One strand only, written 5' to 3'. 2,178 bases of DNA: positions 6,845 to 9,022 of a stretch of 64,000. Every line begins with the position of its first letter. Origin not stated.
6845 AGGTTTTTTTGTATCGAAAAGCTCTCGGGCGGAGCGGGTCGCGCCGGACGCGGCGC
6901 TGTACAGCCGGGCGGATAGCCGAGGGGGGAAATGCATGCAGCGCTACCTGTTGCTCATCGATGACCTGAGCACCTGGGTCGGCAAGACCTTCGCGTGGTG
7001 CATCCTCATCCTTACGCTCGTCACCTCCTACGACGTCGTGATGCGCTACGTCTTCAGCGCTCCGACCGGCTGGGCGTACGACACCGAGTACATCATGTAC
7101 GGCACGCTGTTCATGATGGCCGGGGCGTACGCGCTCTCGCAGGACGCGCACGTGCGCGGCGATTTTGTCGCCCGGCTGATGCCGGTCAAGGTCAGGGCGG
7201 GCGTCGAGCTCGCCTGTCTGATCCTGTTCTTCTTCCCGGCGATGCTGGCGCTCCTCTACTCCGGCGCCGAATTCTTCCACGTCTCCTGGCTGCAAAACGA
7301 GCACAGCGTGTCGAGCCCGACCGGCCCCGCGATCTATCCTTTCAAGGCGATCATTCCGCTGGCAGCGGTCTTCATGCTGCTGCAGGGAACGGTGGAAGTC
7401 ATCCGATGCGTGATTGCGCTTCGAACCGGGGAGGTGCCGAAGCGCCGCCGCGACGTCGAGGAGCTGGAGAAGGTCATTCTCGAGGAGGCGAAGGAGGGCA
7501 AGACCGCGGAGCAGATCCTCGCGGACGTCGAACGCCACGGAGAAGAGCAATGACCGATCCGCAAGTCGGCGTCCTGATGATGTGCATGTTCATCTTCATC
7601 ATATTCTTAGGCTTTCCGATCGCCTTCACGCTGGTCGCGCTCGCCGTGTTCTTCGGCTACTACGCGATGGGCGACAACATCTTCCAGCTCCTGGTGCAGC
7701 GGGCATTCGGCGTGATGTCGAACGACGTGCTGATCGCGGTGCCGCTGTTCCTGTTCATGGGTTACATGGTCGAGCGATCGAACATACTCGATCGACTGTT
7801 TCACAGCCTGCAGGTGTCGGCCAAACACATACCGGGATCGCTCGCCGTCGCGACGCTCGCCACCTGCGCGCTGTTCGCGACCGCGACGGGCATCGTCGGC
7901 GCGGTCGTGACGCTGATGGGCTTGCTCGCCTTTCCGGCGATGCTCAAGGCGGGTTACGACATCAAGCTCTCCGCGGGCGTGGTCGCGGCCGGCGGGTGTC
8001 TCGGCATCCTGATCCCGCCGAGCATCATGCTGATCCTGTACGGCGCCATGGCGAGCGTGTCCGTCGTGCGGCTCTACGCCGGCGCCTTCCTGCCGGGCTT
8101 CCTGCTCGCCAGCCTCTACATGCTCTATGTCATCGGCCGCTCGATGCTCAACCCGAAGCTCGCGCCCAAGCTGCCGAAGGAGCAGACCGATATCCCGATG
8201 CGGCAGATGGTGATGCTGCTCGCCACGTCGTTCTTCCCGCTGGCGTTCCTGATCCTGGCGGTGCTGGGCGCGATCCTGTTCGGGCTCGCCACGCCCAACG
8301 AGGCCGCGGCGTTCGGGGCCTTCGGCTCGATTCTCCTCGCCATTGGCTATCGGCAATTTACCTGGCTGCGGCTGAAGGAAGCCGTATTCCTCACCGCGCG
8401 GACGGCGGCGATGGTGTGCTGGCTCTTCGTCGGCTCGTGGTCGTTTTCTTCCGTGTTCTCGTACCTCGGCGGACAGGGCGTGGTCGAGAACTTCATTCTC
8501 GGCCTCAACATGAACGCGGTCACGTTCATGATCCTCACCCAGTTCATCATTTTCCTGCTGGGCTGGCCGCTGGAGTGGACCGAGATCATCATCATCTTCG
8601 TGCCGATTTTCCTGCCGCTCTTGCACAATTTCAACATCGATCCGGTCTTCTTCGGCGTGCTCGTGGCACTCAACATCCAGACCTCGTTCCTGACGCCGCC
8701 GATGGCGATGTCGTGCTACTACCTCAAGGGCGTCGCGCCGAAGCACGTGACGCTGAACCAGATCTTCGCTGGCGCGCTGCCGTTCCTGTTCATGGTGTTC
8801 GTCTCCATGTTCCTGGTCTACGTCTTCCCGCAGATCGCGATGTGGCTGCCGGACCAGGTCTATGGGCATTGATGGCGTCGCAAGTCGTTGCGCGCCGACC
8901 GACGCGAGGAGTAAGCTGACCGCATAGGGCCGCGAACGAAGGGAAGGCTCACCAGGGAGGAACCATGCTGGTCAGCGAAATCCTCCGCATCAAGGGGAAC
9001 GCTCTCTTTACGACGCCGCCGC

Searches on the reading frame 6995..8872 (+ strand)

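Call 67: search_protein_families(library=pfam, proteins=[window:6995-8872:+], max_evalue=0.00001)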
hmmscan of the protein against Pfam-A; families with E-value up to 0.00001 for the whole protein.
window:6995-8872:+ (625 aa): 1 family
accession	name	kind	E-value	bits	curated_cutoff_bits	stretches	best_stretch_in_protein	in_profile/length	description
PF06808.19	DctM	-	1.9e-74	251.4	23.8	1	197-614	2-413/413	Tripartite ATP-independent periplasmic transporter, DctM component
